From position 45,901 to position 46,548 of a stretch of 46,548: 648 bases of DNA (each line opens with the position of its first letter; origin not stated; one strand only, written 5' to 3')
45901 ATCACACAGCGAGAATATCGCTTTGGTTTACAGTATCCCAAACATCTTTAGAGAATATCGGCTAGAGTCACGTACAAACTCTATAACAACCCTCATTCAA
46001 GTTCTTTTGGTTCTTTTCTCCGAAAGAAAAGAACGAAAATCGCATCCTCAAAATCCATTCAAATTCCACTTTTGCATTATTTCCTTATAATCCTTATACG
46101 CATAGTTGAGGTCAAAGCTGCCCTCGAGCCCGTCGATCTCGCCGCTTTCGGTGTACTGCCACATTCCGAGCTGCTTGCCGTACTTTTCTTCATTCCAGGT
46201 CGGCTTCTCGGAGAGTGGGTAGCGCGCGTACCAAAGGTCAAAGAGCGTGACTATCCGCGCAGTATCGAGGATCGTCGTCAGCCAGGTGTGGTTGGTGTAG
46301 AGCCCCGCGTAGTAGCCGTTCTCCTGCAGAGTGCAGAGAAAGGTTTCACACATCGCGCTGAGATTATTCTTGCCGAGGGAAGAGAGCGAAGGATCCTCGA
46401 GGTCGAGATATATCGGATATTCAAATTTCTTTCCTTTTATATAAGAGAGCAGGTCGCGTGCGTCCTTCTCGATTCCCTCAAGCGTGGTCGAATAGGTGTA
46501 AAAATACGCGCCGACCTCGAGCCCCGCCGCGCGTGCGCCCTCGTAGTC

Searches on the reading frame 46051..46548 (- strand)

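Call 8: search_protein_families(library=pfam, proteins=[window:46051-46548:-], max_evalue=0.01)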
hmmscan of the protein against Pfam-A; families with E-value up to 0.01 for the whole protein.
window:46051-46548:- (166 aa): 1 family
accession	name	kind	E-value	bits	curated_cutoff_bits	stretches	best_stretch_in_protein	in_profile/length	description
PF01183.26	Glyco_hydro_25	-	2.8e-20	73.8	27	1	2-140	42-179/180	Glycosyl hydrolases family 25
